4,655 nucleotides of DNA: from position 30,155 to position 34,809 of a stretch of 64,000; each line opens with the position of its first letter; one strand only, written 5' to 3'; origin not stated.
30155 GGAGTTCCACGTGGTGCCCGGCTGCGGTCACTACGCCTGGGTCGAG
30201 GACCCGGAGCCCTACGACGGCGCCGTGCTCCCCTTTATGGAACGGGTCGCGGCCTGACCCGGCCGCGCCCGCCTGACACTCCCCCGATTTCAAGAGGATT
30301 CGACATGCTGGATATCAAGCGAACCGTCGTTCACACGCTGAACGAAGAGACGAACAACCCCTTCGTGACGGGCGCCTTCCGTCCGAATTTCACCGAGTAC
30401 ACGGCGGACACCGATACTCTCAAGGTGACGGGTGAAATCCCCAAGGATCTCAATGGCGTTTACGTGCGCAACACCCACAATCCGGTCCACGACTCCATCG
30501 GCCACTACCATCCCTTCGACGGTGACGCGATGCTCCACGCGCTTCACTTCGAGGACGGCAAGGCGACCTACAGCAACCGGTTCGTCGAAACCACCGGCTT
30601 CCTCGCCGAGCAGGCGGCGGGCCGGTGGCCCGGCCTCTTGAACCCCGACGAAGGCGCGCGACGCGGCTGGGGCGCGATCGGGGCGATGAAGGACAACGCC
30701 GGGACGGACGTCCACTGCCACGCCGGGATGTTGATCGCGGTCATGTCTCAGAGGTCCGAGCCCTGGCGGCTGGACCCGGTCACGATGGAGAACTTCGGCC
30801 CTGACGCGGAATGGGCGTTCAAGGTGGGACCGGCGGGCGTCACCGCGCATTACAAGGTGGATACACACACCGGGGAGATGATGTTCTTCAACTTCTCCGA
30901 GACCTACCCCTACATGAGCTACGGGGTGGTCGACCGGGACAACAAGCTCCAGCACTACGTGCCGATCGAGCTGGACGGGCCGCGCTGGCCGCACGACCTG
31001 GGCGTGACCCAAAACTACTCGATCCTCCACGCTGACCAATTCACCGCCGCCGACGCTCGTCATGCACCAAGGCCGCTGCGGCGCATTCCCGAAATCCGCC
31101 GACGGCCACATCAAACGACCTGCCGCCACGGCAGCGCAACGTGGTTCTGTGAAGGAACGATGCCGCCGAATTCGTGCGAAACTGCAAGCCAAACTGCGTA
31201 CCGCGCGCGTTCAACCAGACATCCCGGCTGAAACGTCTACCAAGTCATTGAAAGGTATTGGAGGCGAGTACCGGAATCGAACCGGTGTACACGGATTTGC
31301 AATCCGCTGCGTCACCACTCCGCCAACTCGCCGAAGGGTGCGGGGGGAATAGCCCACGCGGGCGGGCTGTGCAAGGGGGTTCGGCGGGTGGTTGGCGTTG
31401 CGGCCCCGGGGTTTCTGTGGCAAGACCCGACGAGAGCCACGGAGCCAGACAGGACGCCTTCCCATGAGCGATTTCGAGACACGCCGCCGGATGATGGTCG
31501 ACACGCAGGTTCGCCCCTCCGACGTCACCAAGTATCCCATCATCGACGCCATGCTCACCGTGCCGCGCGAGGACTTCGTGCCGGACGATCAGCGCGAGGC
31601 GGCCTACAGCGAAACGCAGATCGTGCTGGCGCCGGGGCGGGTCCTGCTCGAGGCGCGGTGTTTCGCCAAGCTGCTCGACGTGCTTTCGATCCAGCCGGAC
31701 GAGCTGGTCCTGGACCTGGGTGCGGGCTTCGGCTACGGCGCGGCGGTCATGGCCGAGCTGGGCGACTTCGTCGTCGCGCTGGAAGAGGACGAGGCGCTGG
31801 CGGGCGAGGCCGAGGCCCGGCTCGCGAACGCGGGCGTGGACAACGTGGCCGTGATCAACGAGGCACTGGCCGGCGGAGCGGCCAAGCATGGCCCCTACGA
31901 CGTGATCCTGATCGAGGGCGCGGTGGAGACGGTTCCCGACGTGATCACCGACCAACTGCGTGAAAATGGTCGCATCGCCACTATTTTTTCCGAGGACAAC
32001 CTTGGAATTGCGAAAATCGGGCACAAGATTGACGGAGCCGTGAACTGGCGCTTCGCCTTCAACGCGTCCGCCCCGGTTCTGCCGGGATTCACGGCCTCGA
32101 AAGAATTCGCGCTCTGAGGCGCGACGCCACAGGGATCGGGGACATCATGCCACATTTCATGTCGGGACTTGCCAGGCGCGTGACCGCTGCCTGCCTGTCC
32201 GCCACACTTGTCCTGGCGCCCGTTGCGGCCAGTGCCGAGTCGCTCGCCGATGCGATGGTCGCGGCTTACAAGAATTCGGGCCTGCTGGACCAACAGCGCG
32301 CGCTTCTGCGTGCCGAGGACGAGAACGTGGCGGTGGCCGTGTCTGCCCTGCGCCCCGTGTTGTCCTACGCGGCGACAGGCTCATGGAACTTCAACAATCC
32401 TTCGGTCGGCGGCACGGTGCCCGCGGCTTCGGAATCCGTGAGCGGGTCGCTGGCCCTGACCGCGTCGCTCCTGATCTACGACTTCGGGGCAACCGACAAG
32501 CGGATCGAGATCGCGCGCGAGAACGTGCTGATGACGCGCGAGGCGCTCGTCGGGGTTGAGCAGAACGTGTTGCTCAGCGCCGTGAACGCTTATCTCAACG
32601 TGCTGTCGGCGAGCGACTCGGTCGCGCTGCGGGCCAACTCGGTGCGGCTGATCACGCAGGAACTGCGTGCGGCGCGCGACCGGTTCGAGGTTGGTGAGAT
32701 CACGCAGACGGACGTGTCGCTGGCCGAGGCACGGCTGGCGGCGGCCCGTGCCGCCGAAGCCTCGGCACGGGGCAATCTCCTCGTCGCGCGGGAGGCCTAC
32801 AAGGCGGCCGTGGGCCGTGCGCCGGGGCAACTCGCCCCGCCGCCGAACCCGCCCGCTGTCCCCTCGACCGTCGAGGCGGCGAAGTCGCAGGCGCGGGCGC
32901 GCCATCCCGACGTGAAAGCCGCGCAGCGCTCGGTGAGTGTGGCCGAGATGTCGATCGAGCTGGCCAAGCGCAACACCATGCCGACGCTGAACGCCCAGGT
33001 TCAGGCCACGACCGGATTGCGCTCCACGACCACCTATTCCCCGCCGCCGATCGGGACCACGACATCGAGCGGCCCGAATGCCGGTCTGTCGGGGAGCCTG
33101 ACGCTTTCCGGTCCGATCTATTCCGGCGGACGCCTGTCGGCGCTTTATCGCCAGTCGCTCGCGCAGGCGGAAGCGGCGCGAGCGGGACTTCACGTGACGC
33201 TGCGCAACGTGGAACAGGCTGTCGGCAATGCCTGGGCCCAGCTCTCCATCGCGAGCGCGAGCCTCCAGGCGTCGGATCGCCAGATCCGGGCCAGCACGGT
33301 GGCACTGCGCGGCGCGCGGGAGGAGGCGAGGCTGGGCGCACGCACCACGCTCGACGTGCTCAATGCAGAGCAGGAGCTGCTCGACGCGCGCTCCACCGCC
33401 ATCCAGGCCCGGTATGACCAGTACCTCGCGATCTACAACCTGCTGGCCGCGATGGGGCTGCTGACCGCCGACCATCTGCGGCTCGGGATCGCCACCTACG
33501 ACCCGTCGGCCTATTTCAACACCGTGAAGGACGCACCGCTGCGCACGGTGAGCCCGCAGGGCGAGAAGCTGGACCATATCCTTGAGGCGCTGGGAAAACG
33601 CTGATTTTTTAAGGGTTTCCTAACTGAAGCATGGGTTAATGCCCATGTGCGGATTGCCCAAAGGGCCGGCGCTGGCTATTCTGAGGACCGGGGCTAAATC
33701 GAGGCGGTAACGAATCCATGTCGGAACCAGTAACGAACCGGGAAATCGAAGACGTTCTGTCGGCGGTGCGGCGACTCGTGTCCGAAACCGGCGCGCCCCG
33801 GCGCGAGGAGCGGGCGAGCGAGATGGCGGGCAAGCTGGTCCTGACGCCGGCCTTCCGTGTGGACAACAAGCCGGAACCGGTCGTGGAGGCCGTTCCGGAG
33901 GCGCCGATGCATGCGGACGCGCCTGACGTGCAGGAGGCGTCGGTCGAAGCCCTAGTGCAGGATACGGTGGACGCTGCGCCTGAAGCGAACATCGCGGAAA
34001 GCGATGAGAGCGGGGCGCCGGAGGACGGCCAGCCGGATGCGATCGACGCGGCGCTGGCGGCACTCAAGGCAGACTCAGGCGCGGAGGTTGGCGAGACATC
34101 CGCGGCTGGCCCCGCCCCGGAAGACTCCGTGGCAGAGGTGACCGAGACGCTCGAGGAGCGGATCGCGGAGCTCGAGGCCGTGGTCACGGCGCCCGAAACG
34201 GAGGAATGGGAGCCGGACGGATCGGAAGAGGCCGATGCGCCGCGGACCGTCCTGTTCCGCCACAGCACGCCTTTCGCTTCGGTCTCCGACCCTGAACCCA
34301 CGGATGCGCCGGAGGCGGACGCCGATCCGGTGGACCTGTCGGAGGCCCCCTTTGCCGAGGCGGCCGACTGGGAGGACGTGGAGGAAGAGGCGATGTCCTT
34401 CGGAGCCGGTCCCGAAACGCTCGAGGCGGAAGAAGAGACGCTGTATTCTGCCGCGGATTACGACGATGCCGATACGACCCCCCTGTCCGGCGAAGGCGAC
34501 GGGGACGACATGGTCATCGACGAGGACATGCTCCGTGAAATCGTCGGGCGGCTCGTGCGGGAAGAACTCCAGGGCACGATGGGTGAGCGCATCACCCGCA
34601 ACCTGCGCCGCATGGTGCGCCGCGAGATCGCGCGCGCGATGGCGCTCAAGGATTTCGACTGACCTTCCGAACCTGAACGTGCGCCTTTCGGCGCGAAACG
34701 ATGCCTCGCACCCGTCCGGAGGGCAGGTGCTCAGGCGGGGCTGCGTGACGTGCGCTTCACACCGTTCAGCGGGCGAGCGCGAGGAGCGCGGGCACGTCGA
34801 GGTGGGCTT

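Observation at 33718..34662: Cryptic PopZ-like polar scaffold at the canonical pcm-tolC-popZ position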

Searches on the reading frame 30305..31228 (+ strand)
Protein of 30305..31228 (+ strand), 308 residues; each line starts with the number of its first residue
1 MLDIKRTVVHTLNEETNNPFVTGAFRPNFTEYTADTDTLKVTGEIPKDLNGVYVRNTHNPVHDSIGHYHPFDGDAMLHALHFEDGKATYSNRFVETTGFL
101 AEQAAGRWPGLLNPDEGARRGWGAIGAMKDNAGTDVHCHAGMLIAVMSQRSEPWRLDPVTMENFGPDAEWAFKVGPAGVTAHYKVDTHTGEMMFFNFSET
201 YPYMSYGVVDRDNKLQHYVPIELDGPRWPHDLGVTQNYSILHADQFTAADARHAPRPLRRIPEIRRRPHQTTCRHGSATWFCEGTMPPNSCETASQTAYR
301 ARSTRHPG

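Call 67: search_protein_families(library=pfam, proteins=[window:30305-31228:+], max_evalue=0.001)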
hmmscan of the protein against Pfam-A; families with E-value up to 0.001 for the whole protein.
window:30305-31228:+ (308 aa): 1 family
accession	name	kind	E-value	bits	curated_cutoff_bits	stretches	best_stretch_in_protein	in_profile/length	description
PF03055.21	RPE65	-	1.8e-54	186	27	1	25-247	1-221/469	Retinal pigment epithelial membrane protein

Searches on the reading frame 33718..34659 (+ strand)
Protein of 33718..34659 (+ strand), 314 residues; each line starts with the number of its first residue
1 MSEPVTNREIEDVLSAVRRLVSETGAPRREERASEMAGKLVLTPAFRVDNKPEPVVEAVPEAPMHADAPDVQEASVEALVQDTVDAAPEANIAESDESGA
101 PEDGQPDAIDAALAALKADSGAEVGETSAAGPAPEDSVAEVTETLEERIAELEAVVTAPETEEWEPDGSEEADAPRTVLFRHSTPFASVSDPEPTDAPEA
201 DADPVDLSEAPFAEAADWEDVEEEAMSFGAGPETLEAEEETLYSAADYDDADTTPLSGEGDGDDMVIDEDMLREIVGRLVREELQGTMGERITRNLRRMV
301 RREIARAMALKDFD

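Call 3: search_protein_families(library=pfam, proteins=[window:33718-34659:+], max_evalue=1)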
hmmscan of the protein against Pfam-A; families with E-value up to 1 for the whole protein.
window:33718-34659:+ (314 aa): 0 families

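Call 4: search_protein_families(library=ncbifam, proteins=[window:33718-34659:+], max_evalue=1)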
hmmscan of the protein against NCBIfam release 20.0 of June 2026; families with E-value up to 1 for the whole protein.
window:33718-34659:+ (314 aa): 0 families

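Call 6: search_solved_structures(query=window:33718-34659:+, max_evalue=10, show_alignments=2)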
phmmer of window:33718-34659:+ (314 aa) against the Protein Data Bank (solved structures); distinct sequences matched with E-value up to 10: 0.

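Call 8: find_homologous_proteins(query=window:33718-34659:+, max_evalue=0.001)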
Query window:33718-34659:+ (314 aa): 2264 proteins with E <= 0.001 among 8000 candidates; the best 120 are listed.
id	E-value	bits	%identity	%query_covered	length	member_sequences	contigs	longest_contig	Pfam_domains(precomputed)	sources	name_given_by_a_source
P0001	7.7e-188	641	100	100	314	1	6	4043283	-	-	-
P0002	1.4e-98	348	62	100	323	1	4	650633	-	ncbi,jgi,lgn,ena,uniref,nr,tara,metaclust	ncbi:hypothetical protein [Maritimibacter sp. UBA3975]|uniref:hypothetical protein n=1 Tax=Maritimib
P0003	1.5e-63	233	50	100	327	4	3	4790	-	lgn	-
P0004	8.6e-62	228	50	100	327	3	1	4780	-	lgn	-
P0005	1.0e-60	224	50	100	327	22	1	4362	-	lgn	-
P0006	8.6e-59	218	47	100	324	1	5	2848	-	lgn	-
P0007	5.6e-50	189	48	100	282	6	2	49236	-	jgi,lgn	jgi:hypothetical protein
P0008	3.5e-44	170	44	100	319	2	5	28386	-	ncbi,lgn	-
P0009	2.4e-43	167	44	100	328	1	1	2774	-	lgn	-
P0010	2.6e-40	157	50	77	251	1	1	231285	-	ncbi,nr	ncbi:MAG: hypothetical protein VX874_20660 [Pseudomonadota bacterium]|nr:hypothetical protein [Pseud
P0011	9.3e-39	152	44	100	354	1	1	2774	-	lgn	-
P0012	9.4e-39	152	43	100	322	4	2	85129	-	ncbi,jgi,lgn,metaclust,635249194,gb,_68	metaclust:\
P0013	1.1e-37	149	43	100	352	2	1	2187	-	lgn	-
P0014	1.5e-36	145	43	100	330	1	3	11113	-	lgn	-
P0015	1.6e-36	145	37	100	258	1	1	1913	-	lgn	-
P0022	1.3e-32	132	41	100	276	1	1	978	-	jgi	jgi:cell pole-organizing protein PopZ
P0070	8.8e-27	113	37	100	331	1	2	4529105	-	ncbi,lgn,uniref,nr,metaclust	ncbi:hypothetical protein [Celeribacter indicus]|uniref:Uncharacterized protein n=1 Tax=Celeribacter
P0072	1.2e-26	112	41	54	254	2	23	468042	-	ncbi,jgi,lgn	jgi:cell pole-organizing protein PopZ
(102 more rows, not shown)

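Call 25: find_encoding_contigs(protein=P0070, flank=6000, max_places=2)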
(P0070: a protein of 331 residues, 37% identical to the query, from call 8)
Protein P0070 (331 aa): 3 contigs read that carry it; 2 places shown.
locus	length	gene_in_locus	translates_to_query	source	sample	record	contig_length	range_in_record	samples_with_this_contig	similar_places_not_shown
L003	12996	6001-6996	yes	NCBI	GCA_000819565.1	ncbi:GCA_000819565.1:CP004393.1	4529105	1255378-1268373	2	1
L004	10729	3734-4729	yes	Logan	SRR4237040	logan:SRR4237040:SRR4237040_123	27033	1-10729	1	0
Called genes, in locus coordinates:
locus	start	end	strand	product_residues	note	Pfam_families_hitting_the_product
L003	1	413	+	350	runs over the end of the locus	PF00034:Cytochrom_C (faint), PF03150:CCP_MauG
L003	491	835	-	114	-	-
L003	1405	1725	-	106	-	PF12840:HTH_20, PF01022:HTH_5 (weak)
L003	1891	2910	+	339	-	PF01758:SBF, PF13593:SBF_like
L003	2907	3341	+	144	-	PF03960:ArsC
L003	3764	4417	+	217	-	PF01135:PCMT, PF05175:MTS (weak), PF00398:RrnaAD (weak), PF13649:Methyltransf_25, PF13847:Methyltransf_31 (weak)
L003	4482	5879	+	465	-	PF02321:OEP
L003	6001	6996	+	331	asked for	-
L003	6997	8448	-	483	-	PF01656:CbiA, PF13500:AAA_26, PF07685:GATase_3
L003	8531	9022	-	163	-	PF00190:Cupin_1 (weak), PF07883:Cupin_2, PF05899:Cupin_3 (weak)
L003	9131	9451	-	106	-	PF19796:DUF6280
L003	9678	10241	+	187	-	PF08207:EFP_N, PF01132:EFP, PF09285:Elong-fact-P_C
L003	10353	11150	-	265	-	PF03881:Fructosamin_kin, PF01636:APH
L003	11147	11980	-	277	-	PF05853:BKACE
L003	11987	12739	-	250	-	PF01571:GCV_T (faint), PF25455:Beta-barrel_CAF17_C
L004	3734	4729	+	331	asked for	-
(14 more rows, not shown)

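Call 38: find_related_loci(query=A1, collection=genome_contigs, flank=4500)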
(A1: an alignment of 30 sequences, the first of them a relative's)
Query A1 (314 aa) in genome_contigs; peptide patterns used: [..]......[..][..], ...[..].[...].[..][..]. (x = any residue, [..] = any of these).
600 stretches matched a pattern (row limit reached: there are more); 560 encode a relative of the query (tblastn E <= 1e-3); the best 80 are kept; 80 distinct loci.
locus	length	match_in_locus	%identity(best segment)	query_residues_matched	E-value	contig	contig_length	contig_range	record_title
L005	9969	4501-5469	62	1-314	3e-107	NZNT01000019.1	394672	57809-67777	MAG: Maritimibacter sp. isolate EAC76 MHASMcontig_662579, whole genome shotgun sequence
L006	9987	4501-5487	50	1-314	2e-73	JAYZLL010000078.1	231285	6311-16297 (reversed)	MAG: Pseudomonadota bacterium isolate XB_MAG305 DB_MAG305_0078, whole genome shotgun sequence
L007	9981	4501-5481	51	1-314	2e-70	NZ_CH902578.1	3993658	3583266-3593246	Maritimibacter alkaliphilus HTCC2654 1099457000270, whole genome shotgun sequence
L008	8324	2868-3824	44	1-314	1e-56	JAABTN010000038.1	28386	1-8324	MAG: Maritimibacter sp. isolate S23.Bin089 NODE_38_length_28386_cov_24.9556, whole genome shotgun sequence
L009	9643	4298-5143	49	1-314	5e-54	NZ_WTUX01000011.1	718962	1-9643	Maritimibacter harenae strain DP07 scaffold11, whole genome shotgun sequence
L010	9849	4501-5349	43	1-313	1e-43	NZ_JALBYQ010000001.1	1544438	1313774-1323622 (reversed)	Aliiroseovarius subalbicans strain N1Y82 NODE_1_length_1544438_cov_503.058916, whole genome shotgun sequence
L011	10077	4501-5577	38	1-314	4e-40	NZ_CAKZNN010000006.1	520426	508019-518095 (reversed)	MAG: uncultured Maritimibacter sp. isolate SRR2103027_bin.19_CONCOCT_v1.1_MAG ERZ1742199.4, whole genome shotgun sequenc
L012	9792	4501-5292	38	1-313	1e-33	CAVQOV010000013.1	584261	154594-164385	MAG: uncultured Alphaproteobacteria bacterium isolate MFD09964.bin.2.239 genome assembly, contig: contig_7419, whole gen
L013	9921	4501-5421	38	1-314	3e-32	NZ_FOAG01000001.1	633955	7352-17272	Roseovarius azorensis strain DSM 100674, whole genome shotgun sequence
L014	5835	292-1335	32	1-314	4e-32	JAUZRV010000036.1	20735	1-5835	MAG: Rhodobacterales bacterium isolate GS19_ROV16_BS04-AMOR20_M1399 AMOR20_M1399_contig36, whole genome shotgun sequence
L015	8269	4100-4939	38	1-314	5e-32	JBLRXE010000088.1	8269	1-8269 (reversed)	MAG: Roseovarius sp. isolate TamC05-29 NODE_88_length_8269_cov_3.133301, whole genome shotgun sequence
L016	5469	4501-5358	34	1-312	9e-32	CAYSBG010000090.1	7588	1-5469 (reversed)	MAG TPA_asm: uncultured Aliiroseovarius sp. isolate SRP163575_co2_207 genome assembly, contig: NODE_12829_length_7588_co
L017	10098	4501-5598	36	1-314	3e-31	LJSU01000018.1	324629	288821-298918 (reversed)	MAG: Rhodobacteraceae bacterium HLUCCO07 ITZY_scaf_24, whole genome shotgun sequence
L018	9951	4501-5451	35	1-314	2e-30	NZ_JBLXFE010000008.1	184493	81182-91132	MAG: Roseovarius sp. isolate ET02-08 T02maxbin_out.022RE.5K@8, whole genome shotgun sequence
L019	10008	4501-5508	36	1-313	1e-30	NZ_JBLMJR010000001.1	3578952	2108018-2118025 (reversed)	Roseovarius sp. C7 contig_1, whole genome shotgun sequence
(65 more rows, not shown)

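Call 40: predict_structure(alignment_id=A1)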
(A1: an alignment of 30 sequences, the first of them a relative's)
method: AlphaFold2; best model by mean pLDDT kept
length: 314 residues; sequences in the alignment: 30
mean_pLDDT: 59.0   pTM: 0.23
mean pLDDT of the five models: 59.0, 58.8, 58.5, 58.3, 56.6
residues with pLDDT >= 90: 27; 70-90: 52; 50-70: 93; < 50: 142
segments of 3 or more residues with pLDDT < 50: 49-59, 64-68, 70-77, 81-98, 119-131, 181-186, 188-191, 195-197, 199-203, 205-214, 219-238, 240-255, 259-263
pLDDT, mean of each block of 10 residues (from residue 1): 75 89 59 53 53 49 48 48 45 45 53 59 45 52 75 71 57 53 46 48 46 47 44 46 45 48 66 90 87 92 93 72
secondary structure, 60 per line:
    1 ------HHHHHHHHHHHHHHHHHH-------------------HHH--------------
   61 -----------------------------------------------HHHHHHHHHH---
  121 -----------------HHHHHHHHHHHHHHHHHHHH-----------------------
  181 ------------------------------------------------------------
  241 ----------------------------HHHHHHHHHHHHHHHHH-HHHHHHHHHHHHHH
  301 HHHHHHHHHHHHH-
elements in order: H7-24 H108-117 H138-157 H269-285 H287-313

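Call 59: find_encoding_contigs(protein=P0001, flank=1000, max_places=3)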
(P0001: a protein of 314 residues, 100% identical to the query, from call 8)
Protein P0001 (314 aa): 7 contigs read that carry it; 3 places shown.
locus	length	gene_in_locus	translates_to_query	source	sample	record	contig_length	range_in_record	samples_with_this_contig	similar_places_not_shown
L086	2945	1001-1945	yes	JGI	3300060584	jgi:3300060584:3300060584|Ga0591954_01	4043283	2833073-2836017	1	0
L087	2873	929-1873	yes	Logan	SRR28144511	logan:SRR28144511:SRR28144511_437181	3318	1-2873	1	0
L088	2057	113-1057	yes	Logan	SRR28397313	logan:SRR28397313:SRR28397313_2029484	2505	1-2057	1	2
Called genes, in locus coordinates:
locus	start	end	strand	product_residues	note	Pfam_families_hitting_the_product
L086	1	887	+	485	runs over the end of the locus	PF02321:OEP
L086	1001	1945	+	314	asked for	-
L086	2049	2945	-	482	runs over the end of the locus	PF01656:CbiA, PF13500:AAA_26, PF07685:GATase_3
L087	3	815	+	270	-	?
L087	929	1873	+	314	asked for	-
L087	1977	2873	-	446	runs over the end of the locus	?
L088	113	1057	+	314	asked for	-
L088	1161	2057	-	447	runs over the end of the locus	?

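Call 62: search_protein_families(library=pfam, alignment_id=A1, max_evalue=1)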
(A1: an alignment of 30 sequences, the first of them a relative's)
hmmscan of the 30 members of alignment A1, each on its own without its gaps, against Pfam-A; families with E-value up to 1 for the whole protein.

A. member 1, P0001 (314 aa): 0 families

B. families by the number of members that match (of 30 scanned): 11 families
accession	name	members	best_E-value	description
PF10691.14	DUF2497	21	0.0003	Protein of unknown function (DUF2497)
PF04912.19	Dynamitin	2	0.0054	Dynamitin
PF23991.1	DUF7310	1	0.027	Coiled-coil region of unknown function (DUF7310)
PF06698.16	DUF1192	1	0.077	Protein of unknown function (DUF1192)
PF02942.19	Flu_B_NS1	1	0.092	Influenza B non-structural protein (NS1)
PF16375.10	DUF4986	1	0.11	Domain of unknown function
PF13887.11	MYRF_ICA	1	0.13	Myelin regulatory factor ICA domain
PF08599.15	Nbs1_C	1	0.22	DNA damage repair protein Nbs1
PF23824.1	DUF7194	1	0.41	Family of unknown function (DUF7194)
PF02061.21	Lambda_CIII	1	0.46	Lambda Phage CIII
PF16808.10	PKcGMP_CC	1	0.66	Coiled-coil N-terminus of cGMP-dependent protein kinase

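Call 63: search_protein_families(library=pfam, proteins=[P0022, P0072], max_evalue=1)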
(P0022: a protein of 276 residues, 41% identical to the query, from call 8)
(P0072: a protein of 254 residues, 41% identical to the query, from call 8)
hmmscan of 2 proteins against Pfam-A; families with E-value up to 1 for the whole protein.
P0022 (276 aa): 1 family
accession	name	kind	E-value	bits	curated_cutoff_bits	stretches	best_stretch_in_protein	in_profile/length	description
PF10691.14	DUF2497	-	0.0021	18.9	27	1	216-269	20-73/75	Protein of unknown function (DUF2497)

P0072 (254 aa): 1 family
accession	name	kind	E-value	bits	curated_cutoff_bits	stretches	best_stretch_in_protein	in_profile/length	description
PF10691.14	DUF2497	-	0.02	15.8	27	1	205-247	31-73/75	Protein of unknown function (DUF2497)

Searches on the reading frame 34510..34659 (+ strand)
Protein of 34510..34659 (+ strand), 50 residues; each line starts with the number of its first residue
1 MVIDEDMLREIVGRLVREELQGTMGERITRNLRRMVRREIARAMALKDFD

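Call 5: search_protein_families(library=pfam, proteins=[window:34510-34659:+], max_evalue=10)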
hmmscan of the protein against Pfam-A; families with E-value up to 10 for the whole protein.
seq(50 aa): 1 family
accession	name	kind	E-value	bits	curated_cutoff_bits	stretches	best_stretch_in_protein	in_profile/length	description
PF10691.14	DUF2497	-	0.24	12.3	27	1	7-43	37-73/75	Protein of unknown function (DUF2497)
